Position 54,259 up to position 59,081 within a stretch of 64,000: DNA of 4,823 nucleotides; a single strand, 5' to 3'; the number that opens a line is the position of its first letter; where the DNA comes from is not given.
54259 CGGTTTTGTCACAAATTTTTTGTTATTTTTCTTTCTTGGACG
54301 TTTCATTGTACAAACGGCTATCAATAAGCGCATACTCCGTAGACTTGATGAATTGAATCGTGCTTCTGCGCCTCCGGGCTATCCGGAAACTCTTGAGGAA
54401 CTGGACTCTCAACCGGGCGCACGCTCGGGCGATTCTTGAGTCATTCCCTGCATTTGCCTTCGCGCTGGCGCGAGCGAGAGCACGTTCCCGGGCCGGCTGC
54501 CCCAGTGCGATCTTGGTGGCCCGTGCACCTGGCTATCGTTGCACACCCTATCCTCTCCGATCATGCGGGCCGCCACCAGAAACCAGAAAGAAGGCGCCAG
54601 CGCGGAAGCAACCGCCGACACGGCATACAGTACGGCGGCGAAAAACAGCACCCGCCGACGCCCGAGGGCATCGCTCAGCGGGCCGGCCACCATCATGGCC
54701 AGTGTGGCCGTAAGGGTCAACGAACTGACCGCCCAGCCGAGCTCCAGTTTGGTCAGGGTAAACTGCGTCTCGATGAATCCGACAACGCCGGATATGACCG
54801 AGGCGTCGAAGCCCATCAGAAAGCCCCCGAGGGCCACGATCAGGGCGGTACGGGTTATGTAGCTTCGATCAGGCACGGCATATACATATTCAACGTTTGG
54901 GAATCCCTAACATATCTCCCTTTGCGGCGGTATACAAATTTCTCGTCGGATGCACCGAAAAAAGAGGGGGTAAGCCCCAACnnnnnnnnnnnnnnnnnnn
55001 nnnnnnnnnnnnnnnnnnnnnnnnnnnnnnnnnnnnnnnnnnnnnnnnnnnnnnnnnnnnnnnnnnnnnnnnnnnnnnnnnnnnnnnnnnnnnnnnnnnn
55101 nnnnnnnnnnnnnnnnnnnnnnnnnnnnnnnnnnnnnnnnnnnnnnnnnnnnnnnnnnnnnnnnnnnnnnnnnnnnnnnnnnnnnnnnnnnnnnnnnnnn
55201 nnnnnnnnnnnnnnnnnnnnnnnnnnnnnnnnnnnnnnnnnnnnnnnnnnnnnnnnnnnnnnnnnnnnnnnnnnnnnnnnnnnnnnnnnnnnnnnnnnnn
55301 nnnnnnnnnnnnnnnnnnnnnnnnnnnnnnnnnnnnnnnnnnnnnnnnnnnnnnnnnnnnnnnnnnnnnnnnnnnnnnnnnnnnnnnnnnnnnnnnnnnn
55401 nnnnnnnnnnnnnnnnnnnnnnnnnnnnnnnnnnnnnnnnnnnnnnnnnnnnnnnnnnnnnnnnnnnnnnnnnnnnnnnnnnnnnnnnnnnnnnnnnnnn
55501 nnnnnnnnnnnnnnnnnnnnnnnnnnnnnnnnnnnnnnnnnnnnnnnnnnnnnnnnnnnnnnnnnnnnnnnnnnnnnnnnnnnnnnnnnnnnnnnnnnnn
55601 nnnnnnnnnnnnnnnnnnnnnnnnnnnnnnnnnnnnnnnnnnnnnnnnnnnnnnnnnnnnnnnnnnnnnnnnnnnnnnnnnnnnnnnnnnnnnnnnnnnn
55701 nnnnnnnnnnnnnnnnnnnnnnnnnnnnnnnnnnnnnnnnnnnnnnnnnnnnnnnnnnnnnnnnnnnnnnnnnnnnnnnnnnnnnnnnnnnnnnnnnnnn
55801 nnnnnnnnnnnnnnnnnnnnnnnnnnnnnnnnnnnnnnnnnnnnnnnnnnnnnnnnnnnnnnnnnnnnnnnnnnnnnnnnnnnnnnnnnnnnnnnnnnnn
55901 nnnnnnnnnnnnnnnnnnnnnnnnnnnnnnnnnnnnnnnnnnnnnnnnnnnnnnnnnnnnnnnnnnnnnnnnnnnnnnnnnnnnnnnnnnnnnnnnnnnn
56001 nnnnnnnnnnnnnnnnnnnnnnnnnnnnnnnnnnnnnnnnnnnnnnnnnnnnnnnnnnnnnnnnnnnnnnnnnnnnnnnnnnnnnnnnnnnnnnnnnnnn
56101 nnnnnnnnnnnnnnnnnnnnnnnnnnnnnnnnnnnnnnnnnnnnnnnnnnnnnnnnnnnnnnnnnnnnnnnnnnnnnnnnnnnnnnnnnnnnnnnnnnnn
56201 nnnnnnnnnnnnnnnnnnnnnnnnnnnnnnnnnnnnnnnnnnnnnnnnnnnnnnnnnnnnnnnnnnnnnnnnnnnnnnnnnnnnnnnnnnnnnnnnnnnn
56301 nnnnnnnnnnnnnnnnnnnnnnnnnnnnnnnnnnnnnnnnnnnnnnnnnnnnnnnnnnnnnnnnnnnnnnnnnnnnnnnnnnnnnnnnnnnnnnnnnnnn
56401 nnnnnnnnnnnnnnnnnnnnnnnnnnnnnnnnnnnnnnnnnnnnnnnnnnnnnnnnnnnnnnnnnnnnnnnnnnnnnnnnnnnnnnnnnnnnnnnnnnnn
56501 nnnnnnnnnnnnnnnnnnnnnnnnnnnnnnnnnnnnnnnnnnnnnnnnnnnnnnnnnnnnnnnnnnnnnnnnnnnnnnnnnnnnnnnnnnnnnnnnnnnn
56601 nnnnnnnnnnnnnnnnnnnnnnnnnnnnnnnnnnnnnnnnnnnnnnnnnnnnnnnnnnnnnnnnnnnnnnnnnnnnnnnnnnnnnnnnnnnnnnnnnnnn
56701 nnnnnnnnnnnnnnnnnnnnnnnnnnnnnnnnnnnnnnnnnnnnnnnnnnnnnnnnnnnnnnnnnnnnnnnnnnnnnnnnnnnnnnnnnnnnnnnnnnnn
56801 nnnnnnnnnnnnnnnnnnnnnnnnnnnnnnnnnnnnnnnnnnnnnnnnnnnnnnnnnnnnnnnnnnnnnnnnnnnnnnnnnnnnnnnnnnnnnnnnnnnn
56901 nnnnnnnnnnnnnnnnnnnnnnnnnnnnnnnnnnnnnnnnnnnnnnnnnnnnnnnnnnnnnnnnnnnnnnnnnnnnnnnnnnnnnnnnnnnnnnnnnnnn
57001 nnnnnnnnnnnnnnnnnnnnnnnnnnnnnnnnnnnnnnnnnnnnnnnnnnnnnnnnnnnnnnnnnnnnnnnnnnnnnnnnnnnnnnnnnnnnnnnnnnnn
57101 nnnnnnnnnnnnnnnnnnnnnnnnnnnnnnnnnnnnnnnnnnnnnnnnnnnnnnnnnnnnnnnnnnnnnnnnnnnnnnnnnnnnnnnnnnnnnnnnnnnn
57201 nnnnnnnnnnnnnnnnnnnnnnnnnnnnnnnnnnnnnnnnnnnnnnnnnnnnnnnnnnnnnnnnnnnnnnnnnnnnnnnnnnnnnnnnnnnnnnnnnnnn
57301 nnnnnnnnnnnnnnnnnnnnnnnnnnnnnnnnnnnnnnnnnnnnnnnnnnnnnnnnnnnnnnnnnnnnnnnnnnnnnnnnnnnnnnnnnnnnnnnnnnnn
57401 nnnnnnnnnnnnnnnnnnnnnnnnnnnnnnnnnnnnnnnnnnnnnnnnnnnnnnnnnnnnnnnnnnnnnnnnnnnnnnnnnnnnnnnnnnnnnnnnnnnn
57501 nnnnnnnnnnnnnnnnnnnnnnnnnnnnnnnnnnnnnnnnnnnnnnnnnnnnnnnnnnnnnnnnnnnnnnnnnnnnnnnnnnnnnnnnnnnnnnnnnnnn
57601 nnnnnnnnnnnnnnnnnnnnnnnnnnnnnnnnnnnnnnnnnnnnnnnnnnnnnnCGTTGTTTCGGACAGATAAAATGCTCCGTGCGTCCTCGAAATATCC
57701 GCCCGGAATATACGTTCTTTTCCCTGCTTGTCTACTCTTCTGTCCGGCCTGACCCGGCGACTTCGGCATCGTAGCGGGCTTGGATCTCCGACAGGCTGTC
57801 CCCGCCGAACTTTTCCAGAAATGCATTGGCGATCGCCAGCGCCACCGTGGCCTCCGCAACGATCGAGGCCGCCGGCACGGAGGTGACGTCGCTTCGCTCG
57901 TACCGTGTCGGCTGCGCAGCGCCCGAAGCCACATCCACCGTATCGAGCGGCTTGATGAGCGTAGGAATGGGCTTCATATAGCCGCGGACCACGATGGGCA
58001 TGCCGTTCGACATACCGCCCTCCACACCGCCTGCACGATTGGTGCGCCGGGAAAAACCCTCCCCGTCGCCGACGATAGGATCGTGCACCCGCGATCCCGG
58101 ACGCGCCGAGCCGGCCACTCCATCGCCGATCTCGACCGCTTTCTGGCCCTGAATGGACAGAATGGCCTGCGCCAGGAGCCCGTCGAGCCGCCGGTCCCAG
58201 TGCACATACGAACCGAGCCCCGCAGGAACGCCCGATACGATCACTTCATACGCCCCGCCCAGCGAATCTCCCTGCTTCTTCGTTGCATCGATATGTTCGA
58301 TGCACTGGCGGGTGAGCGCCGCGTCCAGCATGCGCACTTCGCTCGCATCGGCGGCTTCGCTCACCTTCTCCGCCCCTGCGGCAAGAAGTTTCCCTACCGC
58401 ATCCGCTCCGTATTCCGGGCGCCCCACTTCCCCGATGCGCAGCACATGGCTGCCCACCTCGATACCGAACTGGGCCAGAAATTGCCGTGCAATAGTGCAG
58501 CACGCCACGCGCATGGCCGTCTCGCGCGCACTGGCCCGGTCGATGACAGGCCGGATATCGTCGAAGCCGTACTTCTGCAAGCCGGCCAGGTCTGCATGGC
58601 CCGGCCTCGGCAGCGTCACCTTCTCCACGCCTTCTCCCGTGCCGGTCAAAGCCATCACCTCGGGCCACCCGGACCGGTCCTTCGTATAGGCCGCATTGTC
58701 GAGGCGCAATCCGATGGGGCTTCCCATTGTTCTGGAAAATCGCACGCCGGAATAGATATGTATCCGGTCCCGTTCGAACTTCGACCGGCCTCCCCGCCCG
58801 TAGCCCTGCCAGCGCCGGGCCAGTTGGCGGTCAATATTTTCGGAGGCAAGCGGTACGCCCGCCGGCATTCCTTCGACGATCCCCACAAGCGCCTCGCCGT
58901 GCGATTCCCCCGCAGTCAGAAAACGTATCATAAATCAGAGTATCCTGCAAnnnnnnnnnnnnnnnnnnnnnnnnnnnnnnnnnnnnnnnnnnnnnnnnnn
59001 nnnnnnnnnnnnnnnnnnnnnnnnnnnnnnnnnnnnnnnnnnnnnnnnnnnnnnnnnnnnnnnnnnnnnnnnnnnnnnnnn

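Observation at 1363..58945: Dispersed intergenic repeat: core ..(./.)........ at seven sites, with a 36-nt version at three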

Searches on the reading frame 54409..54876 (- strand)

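Call 49: search_protein_families(library=pfam, proteins=[window:54409-54876:-], max_evalue=0.01)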
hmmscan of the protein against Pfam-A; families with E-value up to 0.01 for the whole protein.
window:54409-54876:- (155 aa): 2 families
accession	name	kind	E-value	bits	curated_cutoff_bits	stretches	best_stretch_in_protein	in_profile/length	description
PF07690.21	MFS_1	-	2.2e-15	56.9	33.4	1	14-106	1-94/347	Major Facilitator Superfamily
PF00083.30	Sugar_tr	-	3.3e-11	43.2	22.3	1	11-106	2-111/452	Sugar (and other) transporter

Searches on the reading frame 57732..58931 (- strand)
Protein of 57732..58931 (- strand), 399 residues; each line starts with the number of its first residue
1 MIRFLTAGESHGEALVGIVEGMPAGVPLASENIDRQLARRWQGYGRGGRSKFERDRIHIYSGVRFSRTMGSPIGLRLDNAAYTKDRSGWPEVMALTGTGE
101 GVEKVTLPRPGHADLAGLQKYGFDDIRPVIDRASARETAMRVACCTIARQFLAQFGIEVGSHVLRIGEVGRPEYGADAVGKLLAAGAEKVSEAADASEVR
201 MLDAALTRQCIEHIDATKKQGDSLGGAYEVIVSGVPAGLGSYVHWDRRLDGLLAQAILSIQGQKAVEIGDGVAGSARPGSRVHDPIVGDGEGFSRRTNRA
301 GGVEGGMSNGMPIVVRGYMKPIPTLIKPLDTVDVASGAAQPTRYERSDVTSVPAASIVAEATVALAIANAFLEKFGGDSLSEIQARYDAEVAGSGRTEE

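Call 12: search_protein_families(library=pfam, proteins=[window:57732-58931:-])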
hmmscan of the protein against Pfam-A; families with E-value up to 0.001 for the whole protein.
window:57732-58931:- (399 aa): 1 family
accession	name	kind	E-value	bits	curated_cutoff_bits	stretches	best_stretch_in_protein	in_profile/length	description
PF01264.26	Chorismate_synt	-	3e-108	361.9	27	1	2-372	1-327/327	Chorismate synthase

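Call 16: find_encoding_contigs(protein=window:57732-58931:-, flank=10000, max_places=8)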
Protein window:57732-58931:- (399 aa): no gene with exactly this product is on record in the collection.

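Call 19: find_related_loci(query=window:57732-58931:-, collection=genome_contigs, flank=10000)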
Query window:57732-58931:- (399 aa) in genome_contigs; peptide patterns used: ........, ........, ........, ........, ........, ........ (x = any residue, [..] = any of these).
599 stretches matched a pattern (row limit reached: there are more); 546 encode a relative of the query (tblastn E <= 1e-3); the best 80 are kept; 80 distinct loci.
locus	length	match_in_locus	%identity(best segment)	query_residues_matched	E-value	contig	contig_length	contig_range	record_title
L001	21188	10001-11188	94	1-396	0e+0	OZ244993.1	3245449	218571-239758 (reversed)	MAG: Rhodothermales bacterium isolate ceceef6d-0efe-4d9a-b7e8-778d3fd0e989 genome assembly, chromosome: 1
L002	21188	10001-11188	90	1-396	0e+0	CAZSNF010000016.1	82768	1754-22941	MAG TPA_asm: uncultured Rhodothermales bacterium isolate SRP109090_co2_31 genome assembly, contig: NODE_291_length_82768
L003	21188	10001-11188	86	1-396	0e+0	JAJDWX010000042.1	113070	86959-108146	MAG: Rhodothermales bacterium isolate jk18x25bins.61 k141_48673, whole genome shotgun sequence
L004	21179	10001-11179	79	1-391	0e+0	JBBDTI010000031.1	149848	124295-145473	MAG: Rhodothermales bacterium isolate LejiaC_62_68 Lejia_C_201_length_149848_cov_41, whole genome shotgun sequence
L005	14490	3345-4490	80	1-380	0e+0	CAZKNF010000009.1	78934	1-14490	MAG TPA_asm: uncultured Rhodothermales bacterium isolate SRP284430_co1_165 genome assembly, contig: NODE_56_length_78934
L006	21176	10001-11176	80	1-390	0e+0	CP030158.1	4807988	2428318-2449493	Roseithermus sacchariphilus strain MEBiC09517 chromosome, complete genome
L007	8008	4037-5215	77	1-391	0e+0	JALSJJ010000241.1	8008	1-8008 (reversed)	MAG: Rhodothermus sp. isolate 354-166_metabat2_scaf2bin.092 354-166_scaffold_8837_c1, whole genome shotgun sequence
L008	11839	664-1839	76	1-390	0e+0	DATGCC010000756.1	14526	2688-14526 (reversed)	MAG TPA_asm: Rhodothermales bacterium isolate SMAG_U9638 k141_474083, whole genome shotgun sequence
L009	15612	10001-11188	76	1-394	0e+0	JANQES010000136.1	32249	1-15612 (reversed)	MAG: Rhodothermales bacterium isolate PL23a_bin.4 k99_6578357, whole genome shotgun sequence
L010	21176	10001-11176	75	1-390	0e+0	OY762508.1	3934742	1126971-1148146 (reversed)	MAG: Rhodothermales bacterium isolate 68d32973-4033-4094-87ac-516b823d41a0 genome assembly, chromosome: 1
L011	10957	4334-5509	75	1-390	0e+0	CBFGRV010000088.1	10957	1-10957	MAG TPA_asm: uncultured Rhodothermales bacterium isolate SRR17295755_binner23_Refined_73 genome assembly, contig: ERZ233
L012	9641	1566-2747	74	1-392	0e+0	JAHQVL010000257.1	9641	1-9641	MAG: Rhodothermaceae bacterium isolate MAG.022 Bin022-P43320, whole genome shotgun sequence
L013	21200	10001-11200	74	1-398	0e+0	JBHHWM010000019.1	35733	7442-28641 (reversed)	MAG: Rhodothermales bacterium isolate S.2_sp2_bin.19 NODE_127_length_35733_cov_12.337127, whole genome shotgun sequence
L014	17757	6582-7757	76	1-390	0e+0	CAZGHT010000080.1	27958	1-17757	MAG TPA_asm: uncultured Rhodothermaceae bacterium isolate SRP128890_co1_174 genome assembly, contig: NODE_2893_length_27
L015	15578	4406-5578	75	1-389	0e+0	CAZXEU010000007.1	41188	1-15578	MAG TPA_asm: uncultured Rhodothermaceae bacterium isolate SRP338948_co1_58 genome assembly, contig: k141_434293, whole g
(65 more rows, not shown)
